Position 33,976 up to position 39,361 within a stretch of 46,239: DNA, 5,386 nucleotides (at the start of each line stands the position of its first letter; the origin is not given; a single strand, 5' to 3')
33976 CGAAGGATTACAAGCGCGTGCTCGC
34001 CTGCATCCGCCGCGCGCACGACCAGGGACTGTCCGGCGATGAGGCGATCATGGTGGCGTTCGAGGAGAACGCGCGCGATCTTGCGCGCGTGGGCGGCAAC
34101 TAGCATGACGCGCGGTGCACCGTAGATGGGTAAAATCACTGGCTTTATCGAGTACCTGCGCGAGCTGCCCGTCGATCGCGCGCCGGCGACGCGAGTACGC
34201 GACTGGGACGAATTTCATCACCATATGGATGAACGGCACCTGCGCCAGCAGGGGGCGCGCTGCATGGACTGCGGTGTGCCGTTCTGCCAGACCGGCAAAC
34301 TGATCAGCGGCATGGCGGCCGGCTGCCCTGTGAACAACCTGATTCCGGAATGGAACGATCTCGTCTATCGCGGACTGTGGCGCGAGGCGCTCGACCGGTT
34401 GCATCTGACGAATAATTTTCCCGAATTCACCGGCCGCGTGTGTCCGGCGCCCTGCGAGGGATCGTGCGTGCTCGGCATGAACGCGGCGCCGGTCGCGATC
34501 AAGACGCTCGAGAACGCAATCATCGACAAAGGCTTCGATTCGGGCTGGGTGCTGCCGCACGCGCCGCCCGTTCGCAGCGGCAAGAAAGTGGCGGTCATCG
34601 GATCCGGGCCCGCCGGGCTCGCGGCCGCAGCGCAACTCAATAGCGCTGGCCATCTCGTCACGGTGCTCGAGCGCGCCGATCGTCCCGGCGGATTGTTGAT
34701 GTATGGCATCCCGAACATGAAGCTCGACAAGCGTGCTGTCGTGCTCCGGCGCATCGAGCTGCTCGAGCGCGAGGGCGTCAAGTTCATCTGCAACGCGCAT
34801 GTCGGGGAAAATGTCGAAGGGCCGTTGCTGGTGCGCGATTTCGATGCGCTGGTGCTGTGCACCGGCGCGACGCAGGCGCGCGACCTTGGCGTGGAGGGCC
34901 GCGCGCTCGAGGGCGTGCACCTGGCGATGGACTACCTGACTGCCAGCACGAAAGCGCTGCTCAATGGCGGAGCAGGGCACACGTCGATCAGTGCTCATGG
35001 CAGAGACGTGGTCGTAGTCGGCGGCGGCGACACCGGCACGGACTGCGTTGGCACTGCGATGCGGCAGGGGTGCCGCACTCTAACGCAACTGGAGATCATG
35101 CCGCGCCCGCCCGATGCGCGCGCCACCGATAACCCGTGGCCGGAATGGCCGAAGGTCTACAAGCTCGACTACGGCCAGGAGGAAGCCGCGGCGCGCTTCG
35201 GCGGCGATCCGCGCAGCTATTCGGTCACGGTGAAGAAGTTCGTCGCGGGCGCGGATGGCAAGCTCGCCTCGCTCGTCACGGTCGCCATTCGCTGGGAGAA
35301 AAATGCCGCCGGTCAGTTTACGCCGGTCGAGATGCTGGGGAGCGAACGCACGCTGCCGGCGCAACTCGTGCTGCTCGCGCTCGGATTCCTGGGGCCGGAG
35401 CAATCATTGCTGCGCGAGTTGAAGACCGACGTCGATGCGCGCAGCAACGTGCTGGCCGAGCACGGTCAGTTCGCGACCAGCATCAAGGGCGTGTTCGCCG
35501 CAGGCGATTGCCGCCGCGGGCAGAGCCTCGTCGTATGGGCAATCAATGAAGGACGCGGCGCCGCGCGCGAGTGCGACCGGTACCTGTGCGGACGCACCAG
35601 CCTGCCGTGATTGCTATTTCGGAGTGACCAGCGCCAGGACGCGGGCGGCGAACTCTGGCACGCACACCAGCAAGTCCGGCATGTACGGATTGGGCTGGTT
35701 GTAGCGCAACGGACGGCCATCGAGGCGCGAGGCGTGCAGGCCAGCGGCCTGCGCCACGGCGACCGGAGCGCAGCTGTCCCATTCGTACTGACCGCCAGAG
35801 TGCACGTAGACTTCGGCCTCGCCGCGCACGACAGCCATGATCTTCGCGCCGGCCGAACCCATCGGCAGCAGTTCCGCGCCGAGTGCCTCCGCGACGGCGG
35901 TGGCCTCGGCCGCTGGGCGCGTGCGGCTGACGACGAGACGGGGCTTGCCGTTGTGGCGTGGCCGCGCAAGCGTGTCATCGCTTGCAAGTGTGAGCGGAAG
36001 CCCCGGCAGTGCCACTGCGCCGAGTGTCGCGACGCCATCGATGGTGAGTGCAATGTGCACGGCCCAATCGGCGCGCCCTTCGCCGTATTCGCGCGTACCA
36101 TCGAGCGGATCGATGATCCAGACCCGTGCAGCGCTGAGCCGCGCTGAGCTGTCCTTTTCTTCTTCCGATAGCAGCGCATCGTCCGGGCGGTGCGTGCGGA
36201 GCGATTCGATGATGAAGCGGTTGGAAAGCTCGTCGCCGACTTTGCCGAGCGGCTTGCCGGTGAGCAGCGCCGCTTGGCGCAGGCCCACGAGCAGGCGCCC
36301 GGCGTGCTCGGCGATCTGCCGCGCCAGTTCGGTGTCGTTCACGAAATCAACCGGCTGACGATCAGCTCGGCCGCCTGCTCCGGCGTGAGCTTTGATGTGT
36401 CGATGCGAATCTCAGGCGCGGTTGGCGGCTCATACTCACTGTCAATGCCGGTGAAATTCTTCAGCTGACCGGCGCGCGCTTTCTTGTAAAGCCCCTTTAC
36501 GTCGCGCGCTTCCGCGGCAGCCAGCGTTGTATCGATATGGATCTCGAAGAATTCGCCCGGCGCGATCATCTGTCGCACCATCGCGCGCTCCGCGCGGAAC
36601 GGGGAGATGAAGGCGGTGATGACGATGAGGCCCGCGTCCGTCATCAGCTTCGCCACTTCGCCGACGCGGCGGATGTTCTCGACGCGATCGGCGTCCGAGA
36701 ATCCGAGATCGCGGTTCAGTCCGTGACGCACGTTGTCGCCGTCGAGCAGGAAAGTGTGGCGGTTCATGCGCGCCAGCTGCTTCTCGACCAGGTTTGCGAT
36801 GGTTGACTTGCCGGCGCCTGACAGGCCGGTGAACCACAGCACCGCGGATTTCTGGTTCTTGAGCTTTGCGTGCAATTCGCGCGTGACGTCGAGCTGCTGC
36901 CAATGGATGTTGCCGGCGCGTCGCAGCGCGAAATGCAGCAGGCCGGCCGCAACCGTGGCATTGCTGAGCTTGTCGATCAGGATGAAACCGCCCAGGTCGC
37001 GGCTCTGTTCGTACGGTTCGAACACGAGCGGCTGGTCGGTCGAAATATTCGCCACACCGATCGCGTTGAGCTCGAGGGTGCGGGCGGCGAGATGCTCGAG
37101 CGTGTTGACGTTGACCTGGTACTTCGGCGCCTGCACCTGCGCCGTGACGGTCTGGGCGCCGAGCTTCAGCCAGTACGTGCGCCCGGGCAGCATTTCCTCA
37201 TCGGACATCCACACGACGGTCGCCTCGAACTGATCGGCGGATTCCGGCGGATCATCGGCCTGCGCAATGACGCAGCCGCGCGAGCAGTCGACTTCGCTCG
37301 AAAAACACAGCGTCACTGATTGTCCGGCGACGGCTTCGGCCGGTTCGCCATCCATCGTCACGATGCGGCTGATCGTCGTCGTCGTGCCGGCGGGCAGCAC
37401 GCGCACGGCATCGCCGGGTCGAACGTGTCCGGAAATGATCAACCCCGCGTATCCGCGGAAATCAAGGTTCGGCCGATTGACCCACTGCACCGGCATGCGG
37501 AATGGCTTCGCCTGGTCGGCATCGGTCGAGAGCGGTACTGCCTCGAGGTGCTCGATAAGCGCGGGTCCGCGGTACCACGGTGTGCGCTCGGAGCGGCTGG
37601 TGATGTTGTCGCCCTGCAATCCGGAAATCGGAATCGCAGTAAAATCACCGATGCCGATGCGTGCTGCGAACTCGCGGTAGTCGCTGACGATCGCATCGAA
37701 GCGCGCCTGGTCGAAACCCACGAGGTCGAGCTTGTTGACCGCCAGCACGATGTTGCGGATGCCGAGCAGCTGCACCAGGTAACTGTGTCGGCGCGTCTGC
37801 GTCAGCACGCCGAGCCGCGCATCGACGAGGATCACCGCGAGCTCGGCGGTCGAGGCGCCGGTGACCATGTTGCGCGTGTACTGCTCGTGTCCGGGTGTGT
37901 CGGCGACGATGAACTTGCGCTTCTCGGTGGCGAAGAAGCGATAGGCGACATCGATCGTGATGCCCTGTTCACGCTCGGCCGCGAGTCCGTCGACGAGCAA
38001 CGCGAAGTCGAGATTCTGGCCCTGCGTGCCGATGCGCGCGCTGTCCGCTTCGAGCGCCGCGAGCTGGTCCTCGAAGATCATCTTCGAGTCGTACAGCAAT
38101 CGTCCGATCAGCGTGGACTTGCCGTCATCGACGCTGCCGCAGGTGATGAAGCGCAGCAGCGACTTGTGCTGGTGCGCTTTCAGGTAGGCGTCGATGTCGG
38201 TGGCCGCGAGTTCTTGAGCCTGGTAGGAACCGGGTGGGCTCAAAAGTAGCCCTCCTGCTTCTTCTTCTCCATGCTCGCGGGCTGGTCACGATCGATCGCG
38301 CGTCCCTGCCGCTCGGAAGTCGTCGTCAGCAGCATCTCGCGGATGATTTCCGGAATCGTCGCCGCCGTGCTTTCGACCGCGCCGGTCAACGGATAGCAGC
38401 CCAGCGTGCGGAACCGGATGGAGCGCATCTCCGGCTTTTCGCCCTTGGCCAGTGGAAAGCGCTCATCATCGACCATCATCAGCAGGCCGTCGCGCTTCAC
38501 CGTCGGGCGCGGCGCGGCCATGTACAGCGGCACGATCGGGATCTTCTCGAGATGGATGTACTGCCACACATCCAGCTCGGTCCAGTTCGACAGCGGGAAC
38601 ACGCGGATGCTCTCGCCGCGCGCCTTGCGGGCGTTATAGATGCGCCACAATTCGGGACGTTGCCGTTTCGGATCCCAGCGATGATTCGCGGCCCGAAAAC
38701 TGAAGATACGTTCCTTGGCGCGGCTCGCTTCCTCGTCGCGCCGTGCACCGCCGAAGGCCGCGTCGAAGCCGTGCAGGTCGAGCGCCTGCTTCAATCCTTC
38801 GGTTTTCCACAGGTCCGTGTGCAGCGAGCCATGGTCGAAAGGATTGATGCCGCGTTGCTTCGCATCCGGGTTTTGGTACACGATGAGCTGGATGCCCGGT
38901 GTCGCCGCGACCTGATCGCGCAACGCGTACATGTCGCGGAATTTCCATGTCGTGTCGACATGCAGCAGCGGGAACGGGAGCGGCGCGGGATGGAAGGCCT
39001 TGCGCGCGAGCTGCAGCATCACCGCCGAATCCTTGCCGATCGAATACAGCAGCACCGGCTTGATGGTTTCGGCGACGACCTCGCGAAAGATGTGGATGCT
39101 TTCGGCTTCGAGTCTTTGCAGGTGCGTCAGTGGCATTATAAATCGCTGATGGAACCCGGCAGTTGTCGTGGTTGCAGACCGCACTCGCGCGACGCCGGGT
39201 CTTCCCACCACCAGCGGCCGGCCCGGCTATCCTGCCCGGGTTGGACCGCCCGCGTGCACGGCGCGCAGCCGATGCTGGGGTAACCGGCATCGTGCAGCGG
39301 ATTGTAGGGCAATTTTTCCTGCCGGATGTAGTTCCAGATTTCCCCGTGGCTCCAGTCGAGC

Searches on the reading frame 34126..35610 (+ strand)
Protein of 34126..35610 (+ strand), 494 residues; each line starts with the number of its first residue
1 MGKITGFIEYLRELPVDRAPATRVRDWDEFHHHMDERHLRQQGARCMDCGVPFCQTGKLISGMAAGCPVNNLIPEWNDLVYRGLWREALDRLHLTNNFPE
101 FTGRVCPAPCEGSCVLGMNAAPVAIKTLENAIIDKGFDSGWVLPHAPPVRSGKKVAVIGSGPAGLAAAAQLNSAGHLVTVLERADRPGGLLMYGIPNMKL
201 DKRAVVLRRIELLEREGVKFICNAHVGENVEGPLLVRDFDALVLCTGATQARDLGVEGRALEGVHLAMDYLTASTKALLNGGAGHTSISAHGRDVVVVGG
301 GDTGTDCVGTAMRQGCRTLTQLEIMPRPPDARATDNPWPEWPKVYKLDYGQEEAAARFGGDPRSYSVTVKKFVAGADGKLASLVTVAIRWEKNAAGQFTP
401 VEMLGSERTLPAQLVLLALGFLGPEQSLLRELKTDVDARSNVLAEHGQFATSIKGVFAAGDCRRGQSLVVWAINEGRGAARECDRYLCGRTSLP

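Call 19: search_protein_families(library=pfam, proteins=[window:34126-35610:+], max_evalue=0.00001)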
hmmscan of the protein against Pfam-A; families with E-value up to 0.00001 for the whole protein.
window:34126-35610:+ (494 aa): 9 families
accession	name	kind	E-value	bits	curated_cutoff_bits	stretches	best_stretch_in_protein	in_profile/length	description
PF07992.20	Pyr_redox_2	-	2.7e-26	93.1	26.1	2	153-329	1-178/291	Pyridine nucleotide-disulphide oxidoreductase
PF14691.11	Fer4_20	-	6.8e-20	71.4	25.8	1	24-138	2-110/113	Dihydroprymidine dehydrogenase domain II, 4Fe-4S cluster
PF00070.33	Pyr_redox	-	7.6e-10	39.6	22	0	154-188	1-35/82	Pyridine nucleotide-disulphide oxidoreductase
PF13450.12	NAD_binding_8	-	1.7e-08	35.1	21.9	1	157-190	1-34/68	NAD(P)-binding Rossmann-like domain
PF12831.13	FAD_oxidored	-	5.7e-08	32.9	27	0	155-194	2-41/416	FAD dependent oxidoreductase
PF01266.30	DAO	-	1.6e-07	31.6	27.9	0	154-188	1-35/353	FAD dependent oxidoreductase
PF03486.20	HI0933_like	-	7.4e-07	29.3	50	0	154-188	2-36/244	HI0933-like protein Rossmann domain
PF13738.12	Pyr_redox_3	-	2.9e-06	27.2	30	0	157-184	2-30/305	Pyridine nucleotide-disulphide oxidoreductase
PF01593.30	Amino_oxidase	-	3.2e-06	27.2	19.8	1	163-190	2-29/443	Flavin containing amine oxidoreductase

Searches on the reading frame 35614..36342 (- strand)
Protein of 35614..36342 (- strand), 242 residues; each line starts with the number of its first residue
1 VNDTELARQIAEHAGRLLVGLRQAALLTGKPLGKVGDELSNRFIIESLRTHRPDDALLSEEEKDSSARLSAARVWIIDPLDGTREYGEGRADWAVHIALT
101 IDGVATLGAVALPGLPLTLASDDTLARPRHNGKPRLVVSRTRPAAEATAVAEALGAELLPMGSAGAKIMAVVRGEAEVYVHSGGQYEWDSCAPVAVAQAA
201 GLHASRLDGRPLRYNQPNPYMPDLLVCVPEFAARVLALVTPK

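Call 20: search_protein_families(library=pfam, proteins=[window:35614-36342:-], max_evalue=0.00001)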
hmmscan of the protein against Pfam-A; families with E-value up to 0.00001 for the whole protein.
window:35614-36342:- (242 aa): 1 family
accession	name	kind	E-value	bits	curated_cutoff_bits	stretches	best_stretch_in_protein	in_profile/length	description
PF00459.30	Inositol_P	-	4.6e-33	115.3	27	1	37-219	46-250/271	Inositol monophosphatase family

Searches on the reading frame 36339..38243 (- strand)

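Call 20: search_protein_families(library=pfam, proteins=[window:36339-38243:-], max_evalue=0.00001)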
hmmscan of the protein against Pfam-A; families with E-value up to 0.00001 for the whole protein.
window:36339-38243:- (634 aa): 5 families
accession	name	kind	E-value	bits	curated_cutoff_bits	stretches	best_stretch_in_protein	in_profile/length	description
PF01583.26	APS_kinase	-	6.7e-67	224.7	21.1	1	466-615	2-152/152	Adenylylsulphate kinase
PF00009.33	GTP_EFTU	-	7.8e-42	143.4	26.5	1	28-215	2-176/188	Elongation factor Tu GTP binding domain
PF22594.2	GTP-eEF1A_C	-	2.2e-29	102.3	27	1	338-436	1-100/101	GTP-eEF1A C-terminal domain-like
PF01926.29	MMR_HSR1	-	6.1e-07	30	21.9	0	90-171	27-113/113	50S ribosome-binding GTPase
PF03144.31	GTP_EFTU_D2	-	2.2e-06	28.5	30.3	1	267-312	6-56/73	Elongation factor Tu domain 2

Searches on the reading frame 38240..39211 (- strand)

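Call 20: search_protein_families(library=pfam, proteins=[window:38240-39211:-], max_evalue=0.00001)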
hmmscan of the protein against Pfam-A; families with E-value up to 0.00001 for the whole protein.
window:38240-39211:- (323 aa): 1 family
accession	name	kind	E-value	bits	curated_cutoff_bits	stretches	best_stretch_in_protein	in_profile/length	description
PF01507.26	PAPS_reduct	-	9.9e-53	179.2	22.5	1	52-277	2-174/175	Phosphoadenosine phosphosulfate reductase domain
